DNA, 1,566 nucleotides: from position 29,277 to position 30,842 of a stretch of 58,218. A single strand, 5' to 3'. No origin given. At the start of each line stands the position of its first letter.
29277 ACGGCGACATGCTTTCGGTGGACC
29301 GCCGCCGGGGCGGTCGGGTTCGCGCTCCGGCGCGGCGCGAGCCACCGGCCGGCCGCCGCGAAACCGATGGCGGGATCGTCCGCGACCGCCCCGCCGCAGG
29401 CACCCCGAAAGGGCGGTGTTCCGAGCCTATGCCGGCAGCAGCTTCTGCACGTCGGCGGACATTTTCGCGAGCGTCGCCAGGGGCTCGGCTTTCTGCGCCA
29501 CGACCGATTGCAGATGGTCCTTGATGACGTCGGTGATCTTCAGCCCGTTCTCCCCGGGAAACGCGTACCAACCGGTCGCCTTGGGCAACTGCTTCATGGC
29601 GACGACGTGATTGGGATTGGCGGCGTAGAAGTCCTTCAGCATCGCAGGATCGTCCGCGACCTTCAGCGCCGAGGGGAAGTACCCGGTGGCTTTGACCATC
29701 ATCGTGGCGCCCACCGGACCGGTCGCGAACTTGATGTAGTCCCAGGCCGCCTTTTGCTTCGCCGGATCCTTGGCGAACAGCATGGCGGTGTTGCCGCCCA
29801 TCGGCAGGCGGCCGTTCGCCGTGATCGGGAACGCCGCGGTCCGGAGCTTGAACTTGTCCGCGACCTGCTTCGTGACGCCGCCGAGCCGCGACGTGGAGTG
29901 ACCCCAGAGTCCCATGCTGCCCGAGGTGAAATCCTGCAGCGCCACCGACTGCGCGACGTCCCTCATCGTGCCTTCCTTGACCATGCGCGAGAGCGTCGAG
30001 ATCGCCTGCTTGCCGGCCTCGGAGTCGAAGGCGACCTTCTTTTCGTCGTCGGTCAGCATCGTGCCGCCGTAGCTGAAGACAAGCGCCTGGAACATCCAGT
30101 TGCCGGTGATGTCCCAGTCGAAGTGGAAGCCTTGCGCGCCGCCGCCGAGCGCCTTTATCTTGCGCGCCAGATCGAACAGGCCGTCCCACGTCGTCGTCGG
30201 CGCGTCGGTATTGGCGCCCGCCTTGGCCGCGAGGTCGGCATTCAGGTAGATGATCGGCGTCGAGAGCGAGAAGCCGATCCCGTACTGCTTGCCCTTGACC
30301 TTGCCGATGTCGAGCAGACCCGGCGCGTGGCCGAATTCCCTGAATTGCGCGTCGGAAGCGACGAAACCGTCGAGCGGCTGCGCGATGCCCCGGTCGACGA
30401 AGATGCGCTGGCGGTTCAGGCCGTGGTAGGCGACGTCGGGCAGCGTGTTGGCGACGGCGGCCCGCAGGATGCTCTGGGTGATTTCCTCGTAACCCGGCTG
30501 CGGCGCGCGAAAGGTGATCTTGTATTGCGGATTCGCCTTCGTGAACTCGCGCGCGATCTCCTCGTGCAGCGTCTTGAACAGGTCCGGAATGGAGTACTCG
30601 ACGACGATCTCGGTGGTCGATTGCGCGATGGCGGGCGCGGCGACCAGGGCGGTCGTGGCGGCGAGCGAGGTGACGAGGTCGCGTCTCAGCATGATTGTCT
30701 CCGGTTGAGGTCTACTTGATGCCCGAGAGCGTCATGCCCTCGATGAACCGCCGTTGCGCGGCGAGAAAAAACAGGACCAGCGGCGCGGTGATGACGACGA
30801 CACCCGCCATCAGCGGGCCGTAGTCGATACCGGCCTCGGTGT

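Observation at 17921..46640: ~29 kb organophosphorus supercluster: three to four importers, two ester hydrolases and C-P lyase in one island-borne block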

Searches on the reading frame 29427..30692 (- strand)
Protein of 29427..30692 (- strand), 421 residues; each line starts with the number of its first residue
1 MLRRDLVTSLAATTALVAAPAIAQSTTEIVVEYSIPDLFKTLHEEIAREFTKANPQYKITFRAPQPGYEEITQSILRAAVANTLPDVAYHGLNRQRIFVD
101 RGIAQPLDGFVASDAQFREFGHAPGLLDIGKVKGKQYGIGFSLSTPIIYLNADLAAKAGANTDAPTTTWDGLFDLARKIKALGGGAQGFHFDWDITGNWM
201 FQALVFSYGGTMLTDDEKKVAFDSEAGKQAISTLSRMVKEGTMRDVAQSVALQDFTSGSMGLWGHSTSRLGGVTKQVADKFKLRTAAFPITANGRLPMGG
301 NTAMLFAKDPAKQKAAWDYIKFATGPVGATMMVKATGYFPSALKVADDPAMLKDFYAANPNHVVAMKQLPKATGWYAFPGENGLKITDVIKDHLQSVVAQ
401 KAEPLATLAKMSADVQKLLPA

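Call 4: search_protein_families(library=pfam, proteins=[window:29427-30692:-])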
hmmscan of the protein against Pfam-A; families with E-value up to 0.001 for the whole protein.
window:29427-30692:- (421 aa): 1 family
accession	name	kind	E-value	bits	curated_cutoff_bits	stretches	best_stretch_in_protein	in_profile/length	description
PF13416.11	SBP_bac_8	-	5.9e-37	128.4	27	1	46-351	2-271/279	Bacterial extracellular solute-binding protein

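Call 9: search_protein_families(library=ncbifam, proteins=[window:29427-30692:-])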
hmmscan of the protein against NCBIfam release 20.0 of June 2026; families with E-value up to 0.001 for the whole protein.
window:29427-30692:- (421 aa): 3 families
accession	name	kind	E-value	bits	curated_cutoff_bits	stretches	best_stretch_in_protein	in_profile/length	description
NF008211.0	PRK10974.1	equivalog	3.3e-17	62.2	411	1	9-413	8-425/439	sn-glycerol-3-phosphate ABC transporter substrate-binding protein UgpB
NF007011.0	PRK09474.1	equivalog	4e-06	25.9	291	1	10-261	13-249/396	maltose/maltodextrin ABC transporter substrate-binding protein MalE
TIGR03850.1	bind_CPR_0540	equivalog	1.3e-05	24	299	1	123-400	134-417/437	carbohydrate ABC transporter substrate-binding protein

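Call 67: find_homologous_proteins(query=window:29427-30692:-, max_evalue=1e-40)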
Query window:29427-30692:- (421 aa): 1053 proteins with E <= 1e-40 among 8000 candidates; the best 120 are listed.
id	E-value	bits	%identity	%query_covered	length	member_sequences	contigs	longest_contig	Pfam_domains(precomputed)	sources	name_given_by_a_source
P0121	1.9e-278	941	100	100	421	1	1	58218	PF13416.12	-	-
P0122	1.5e-247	839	88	100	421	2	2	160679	PF13416.12,PF01547.31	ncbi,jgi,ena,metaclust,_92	metaclust:\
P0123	6.2e-247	837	87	100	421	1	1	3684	PF13416.12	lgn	-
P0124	8.8e-247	837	87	100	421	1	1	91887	PF13416.12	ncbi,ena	-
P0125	1.4e-246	836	87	100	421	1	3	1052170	PF13416.12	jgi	jgi:multiple sugar transport system substrate-binding protein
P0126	1.5e-246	836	87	100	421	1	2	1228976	PF13416.12,PF01547.31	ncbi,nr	ncbi:MAG: ABC transporter substrate-binding protein [Alphaproteobacteria bacterium]|nr:ABC transport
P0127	3.3e-246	835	87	100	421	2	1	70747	PF13416.12,PF01547.31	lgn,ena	-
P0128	3.2e-245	831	87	100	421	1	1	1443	PF13416.12,PF01547.31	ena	-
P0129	5.3e-245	831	86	100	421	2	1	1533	PF13416.12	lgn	-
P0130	1.2e-244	830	86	100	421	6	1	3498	PF13416.12,PF01547.31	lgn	-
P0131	8.4e-242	820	85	100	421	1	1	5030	PF13416.12,PF01547.31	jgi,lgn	jgi:multiple sugar transport system substrate-binding protein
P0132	4.9e-241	818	84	100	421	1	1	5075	PF13416.12,PF01547.31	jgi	jgi:multiple sugar transport system substrate-binding protein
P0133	3.1e-239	812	83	100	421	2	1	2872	PF13416.12,PF01547.31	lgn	-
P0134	6.9e-211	718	75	100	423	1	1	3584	PF13416.12,PF01547.31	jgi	jgi:multiple sugar transport system substrate-binding protein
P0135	2.1e-209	714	74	100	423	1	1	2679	PF13416.12,PF01547.31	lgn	-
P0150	2.2e-204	697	73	100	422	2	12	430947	PF13416.12,PF01547.31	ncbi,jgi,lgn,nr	ncbi:MAG: ABC transporter substrate-binding protein [Reyranella sp.]|jgi:multiple sugar transport sy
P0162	1.6e-177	609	67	95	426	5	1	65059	PF13416.12,PF01547.31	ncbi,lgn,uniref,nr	ncbi:MAG: ABC transporter substrate-binding protein [Ferrovibrio sp.]|uniref:ABC transporter substra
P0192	2.9e-165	568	61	99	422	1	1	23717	PF13416.12,PF01547.31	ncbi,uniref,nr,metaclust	ncbi:ABC transporter substrate-binding protein [Serratia sp. DD3]|uniref:ABC transporter substrate-b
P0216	4.6e-161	554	60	100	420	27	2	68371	PF13416.12,PF01547.31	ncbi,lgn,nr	ncbi:MAG: ABC transporter substrate-binding protein [Hylemonella sp.]|nr:ABC transporter substrate-b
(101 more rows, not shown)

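Call 68: find_encoding_contigs(protein=P0126, flank=10000, max_places=2)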
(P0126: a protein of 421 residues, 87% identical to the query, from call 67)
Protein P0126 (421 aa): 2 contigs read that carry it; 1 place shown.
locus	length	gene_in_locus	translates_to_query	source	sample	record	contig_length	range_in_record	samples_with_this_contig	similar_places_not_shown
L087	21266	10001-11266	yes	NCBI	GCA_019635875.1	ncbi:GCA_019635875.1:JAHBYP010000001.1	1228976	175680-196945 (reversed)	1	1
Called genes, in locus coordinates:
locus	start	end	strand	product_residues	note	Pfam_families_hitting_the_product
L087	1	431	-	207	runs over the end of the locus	PF01243:PNPOx_N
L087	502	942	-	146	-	PF22381:Staph_reg_Sar_Rot (weak), PF01047:MarR, PF12802:MarR_2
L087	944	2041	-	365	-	PF00296:Bac_luciferase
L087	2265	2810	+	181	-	PF02627:CMD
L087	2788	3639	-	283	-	PF00149:Metallophos, PF12850:Metallophos_2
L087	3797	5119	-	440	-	PF01547:SBP_bac_1, PF13416:SBP_bac_8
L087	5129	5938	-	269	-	PF00528:BPD_transp_1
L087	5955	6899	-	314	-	PF00528:BPD_transp_1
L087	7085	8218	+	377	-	PF00005:ABC_tran, PF13304:AAA_21 (faint), PF08402:TOBE_2 (weak)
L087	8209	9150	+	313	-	PF00528:BPD_transp_1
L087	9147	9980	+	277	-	PF00528:BPD_transp_1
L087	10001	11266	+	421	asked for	PF01547:SBP_bac_1, PF13416:SBP_bac_8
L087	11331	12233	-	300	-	PF00126:HTH_1, PF03466:LysR_substrate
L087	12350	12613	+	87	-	-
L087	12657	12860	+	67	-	PF06568:YjiS-like (weak)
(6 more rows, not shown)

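Call 69: find_encoding_contigs(protein=P0150, flank=10000, max_places=2)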
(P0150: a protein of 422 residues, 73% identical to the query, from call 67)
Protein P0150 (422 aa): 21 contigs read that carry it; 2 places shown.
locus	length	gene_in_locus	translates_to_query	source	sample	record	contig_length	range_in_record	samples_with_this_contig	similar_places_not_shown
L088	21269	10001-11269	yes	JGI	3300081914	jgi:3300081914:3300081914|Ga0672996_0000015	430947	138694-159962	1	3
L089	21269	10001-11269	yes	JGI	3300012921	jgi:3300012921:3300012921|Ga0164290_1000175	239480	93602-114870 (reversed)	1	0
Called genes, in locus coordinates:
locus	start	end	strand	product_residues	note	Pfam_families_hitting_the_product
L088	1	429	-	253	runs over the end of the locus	-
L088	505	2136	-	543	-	PF06418:CTP_synth_N, PF00117:GATase, PF07722:Peptidase_C26 (faint)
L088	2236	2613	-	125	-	-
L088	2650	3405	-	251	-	PF00121:TIM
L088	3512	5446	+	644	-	PF13623:SurA_N_2, PF13624:SurA_N_3, PF13145:Rotamase_2, PF13616:Rotamase_3 (faint), PF00639:Rotamase (weak)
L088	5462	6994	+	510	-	PF04715:, PF00425:Chorismate_bind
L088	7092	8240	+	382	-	PF00005:ABC_tran, PF13304:AAA_21 (faint), PF17912:OB_MalK (weak), PF08402:TOBE_2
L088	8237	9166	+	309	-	PF00528:BPD_transp_1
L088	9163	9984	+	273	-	PF00528:BPD_transp_1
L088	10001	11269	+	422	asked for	PF01547:SBP_bac_1, PF13416:SBP_bac_8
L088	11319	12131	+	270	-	PF00378:ECH_1, PF16113:ECH_2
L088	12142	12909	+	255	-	PF00106:adh_short, PF08659:KR, PF01370:Epimerase (weak), PF13561:adh_short_C2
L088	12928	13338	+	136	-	PF03994:DUF350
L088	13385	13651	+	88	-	-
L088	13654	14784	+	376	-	PF03738:GSP_synth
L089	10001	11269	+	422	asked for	PF01547:SBP_bac_1, PF13416:SBP_bac_8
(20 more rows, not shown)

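Call 70: find_encoding_contigs(protein=P0192, flank=10000, max_places=2)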
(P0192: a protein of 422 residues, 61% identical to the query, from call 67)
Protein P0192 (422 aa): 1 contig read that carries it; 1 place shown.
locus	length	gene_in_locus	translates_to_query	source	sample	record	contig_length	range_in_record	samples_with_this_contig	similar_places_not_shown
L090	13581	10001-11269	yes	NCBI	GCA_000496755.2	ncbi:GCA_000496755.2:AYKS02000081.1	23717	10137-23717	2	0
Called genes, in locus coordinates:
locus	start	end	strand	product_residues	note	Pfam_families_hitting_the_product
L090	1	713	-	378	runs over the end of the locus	PF01979:Amidohydro_1, PF07969:Amidohydro_3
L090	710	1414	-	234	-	PF00005:ABC_tran, PF02463:SMC_N (faint), PF13191:AAA_16, PF20720:nSTAND3 (faint), PF13304:AAA_21 (faint)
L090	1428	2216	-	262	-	PF00005:ABC_tran, PF13304:AAA_21 (faint), PF08352:oligo_HPY (weak)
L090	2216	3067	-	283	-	PF06007:PhnJ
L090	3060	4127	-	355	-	PF05861:PhnI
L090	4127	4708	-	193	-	PF05845:PhnH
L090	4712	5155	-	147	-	PF06754:PhnG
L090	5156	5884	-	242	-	PF00392:GntR, PF13730:HTH_36 (faint), PF25213:HVO_A0261_N (weak), PF07702:UTRA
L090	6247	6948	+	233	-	PF00702:Hydrolase, PF12710:HAD (weak), PF13419:HAD_2, PF13242:Hydrolase_like (weak)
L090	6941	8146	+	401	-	PF02463:SMC_N (faint), PF00005:ABC_tran, PF13304:AAA_21 (faint), PF08402:TOBE_2 (faint)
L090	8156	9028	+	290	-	PF00528:BPD_transp_1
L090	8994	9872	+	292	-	PF00528:BPD_transp_1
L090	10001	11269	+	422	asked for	PF01547:SBP_bac_1, PF13416:SBP_bac_8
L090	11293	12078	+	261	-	PF00149:Metallophos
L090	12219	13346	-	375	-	PF00005:ABC_tran, PF17912:OB_MalK (weak), PF08402:TOBE_2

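Call 71: find_encoding_contigs(protein=P0122, flank=10000, max_places=2)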
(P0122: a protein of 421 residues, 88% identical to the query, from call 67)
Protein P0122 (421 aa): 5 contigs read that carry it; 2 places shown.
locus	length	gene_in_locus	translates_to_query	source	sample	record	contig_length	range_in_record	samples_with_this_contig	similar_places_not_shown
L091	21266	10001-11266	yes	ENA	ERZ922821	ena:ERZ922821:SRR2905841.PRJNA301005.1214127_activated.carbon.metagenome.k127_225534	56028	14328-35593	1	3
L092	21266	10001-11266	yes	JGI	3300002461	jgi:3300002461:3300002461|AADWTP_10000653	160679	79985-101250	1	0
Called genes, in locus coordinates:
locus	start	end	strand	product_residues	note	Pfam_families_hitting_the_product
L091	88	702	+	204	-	-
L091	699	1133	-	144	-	PF22381:Staph_reg_Sar_Rot (weak), PF01047:MarR, PF12802:MarR_2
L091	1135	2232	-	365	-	PF00296:Bac_luciferase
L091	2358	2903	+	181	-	PF02627:CMD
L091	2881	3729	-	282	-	PF00149:Metallophos, PF12850:Metallophos_2 (weak)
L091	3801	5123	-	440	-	PF01547:SBP_bac_1, PF13416:SBP_bac_8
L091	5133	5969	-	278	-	PF00528:BPD_transp_1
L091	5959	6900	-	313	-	PF00528:BPD_transp_1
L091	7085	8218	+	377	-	PF02463:SMC_N (faint), PF00005:ABC_tran, PF13304:AAA_21 (faint), PF08402:TOBE_2 (weak)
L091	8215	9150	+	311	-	PF00528:BPD_transp_1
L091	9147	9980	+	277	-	PF00528:BPD_transp_1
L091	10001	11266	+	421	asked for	PF01547:SBP_bac_1, PF13416:SBP_bac_8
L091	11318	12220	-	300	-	PF00126:HTH_1, PF03466:LysR_substrate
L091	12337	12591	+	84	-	-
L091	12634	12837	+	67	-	-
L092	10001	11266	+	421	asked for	PF01547:SBP_bac_1, PF13416:SBP_bac_8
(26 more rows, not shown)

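Call 72: find_encoding_contigs(protein=P0162, flank=10000, max_places=1)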
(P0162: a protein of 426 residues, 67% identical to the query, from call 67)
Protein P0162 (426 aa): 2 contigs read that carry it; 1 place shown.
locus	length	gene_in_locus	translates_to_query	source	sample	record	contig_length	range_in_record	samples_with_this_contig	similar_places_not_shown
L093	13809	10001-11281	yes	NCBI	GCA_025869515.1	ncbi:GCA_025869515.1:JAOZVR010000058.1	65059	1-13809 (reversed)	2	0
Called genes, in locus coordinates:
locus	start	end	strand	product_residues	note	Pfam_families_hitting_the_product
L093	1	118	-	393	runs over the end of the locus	PF00266:Aminotran_5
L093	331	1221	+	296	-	PF00892:EamA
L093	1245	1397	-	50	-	-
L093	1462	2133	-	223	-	-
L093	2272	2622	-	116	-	-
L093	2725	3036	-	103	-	-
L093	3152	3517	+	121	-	-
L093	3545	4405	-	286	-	PF01066:CDP-OH_P_transf, PF08009:CDP-OH_P_tran_2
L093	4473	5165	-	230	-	PF02666:PS_Dcarbxylase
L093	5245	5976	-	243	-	PF00702:Hydrolase, PF12710:HAD (weak), PF13419:HAD_2, PF13242:Hydrolase_like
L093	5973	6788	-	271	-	PF08220:HTH_DeoR, PF08279:HTH_11, PF00455:DeoRC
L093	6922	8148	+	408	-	PF00005:ABC_tran, PF13304:AAA_21 (faint), PF08402:TOBE_2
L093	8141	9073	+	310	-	PF00528:BPD_transp_1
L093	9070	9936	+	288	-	PF00528:BPD_transp_1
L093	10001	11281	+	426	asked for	PF01547:SBP_bac_1, PF13416:SBP_bac_8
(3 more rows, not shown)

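Call 73: find_encoding_contigs(protein=P0216, flank=10000, max_places=1)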
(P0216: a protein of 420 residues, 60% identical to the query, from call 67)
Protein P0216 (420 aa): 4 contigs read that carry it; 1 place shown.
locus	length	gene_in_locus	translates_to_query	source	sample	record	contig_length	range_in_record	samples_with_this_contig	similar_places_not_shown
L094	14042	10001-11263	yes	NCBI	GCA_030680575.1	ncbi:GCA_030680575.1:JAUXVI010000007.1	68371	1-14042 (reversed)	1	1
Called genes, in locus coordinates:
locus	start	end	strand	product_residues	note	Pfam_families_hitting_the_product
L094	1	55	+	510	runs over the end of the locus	PF13231:PMT_2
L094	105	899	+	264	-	PF01569:PAP2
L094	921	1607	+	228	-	PF02798:GST_N (weak), PF13409:GST_N_2, PF13417:GST_N_3, PF22041:GST_C_7, PF13410:GST_C_2 (weak)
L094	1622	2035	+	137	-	PF08837:DUF1810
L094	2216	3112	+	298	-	PF01553:Acyltransferase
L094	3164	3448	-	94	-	PF09905:VF530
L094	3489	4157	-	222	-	PF04352:ProQ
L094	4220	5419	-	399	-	PF04230:PS_pyruv_trans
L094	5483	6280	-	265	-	PF08220:HTH_DeoR, PF00455:DeoRC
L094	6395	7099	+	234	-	PF00702:Hydrolase, PF12710:HAD, PF13419:HAD_2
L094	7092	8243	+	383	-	PF00005:ABC_tran, PF02463:SMC_N (faint), PF13304:AAA_21 (faint), PF08402:TOBE_2 (weak)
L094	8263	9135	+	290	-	PF00528:BPD_transp_1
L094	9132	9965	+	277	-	PF00528:BPD_transp_1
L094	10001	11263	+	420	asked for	PF01547:SBP_bac_1, PF13416:SBP_bac_8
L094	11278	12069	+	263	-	PF00149:Metallophos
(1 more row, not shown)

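Call 74: search_solved_structures(query=L090:11293-12078:+)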
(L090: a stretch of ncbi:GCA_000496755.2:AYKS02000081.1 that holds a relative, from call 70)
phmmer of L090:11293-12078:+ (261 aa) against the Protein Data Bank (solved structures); distinct sequences matched with E-value up to 0.001: 6.
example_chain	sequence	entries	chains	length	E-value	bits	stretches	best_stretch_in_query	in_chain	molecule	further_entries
2zo9_B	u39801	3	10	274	1.4e-27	100.6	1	4-217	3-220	Phosphohydrolase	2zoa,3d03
2dxl_A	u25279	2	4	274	1.4e-27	100.5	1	4-217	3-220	Phosphohydrolase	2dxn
2hy1_A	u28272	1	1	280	6.4e-23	85.3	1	4-224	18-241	Rv0805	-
2hyp_A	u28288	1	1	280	8.6e-23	84.8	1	4-224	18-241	Hypothetical protein RV0805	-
3ib7_A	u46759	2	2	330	1e-22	84.6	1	4-224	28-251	Icc protein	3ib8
2hyo_A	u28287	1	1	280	8.4e-22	81.6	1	4-224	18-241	Rv0805N97A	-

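Call 77: search_solved_structures(query=window:29427-30692:-, max_evalue=0.00001)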
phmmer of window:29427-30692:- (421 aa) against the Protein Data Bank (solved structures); distinct sequences matched with E-value up to 0.00001: 39.
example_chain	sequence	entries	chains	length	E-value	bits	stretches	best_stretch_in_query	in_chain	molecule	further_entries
7c0r_A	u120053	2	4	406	8.3e-20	74.3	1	43-413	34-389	Sugar ABC transporter, periplasmic sugar-binding protein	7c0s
7c16_A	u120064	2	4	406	1.1e-19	73.9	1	43-413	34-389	Sugar ABC transporter, periplasmic sugar-binding protein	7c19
7c0v_A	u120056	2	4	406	1.5e-19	73.5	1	43-413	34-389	Sugar ABC transporter, periplasmic sugar-binding protein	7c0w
7c0y_A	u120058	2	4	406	1.5e-19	73.5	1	43-413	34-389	Sugar ABC transporter, periplasmic sugar-binding protein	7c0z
7c14_A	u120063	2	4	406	1.9e-19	73.1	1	43-413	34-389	Sugar ABC transporter, periplasmic sugar-binding protein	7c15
7c0f_A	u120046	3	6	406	1.9e-19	73.1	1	43-413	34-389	Sugar ABC transporter, periplasmic sugar-binding protein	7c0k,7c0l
7c0x_A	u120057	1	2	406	2.5e-19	72.7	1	43-413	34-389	Sugar ABC transporter, periplasmic sugar-binding protein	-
7c0u_A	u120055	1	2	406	5.6e-19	71.6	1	43-413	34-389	Sugar ABC transporter, periplasmic sugar-binding protein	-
7c0o_A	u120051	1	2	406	7.2e-19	71.2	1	43-413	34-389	Sugar ABC transporter, periplasmic sugar-binding protein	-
7c0t_A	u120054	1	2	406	2.4e-18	69.5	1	43-413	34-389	Sugar ABC transporter, periplasmic sugar-binding protein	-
7c1b_A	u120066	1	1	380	3.1e-16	62.6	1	131-413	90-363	Sugar ABC transporter, periplasmic sugar-binding protein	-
7bvt_A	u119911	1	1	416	9.7e-16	60.9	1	74-369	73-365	Hypothetical sugar ABC-transporter sugar binding protein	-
4aq4_A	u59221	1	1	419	2.9e-15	59.3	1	44-385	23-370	SN-GLYCEROL-3-PHOSPHATE-BINDING PERIPLASMIC PROTEIN UGPB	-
6x84_A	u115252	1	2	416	6.7e-15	58.1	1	44-385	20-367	sn-glycerol-3-phosphate-binding periplasmic protein UgpB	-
6r1b_A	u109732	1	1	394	1.5e-14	57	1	45-372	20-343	Putative Sn-glycerol-3-phosphate-binding lipoprotein UgpB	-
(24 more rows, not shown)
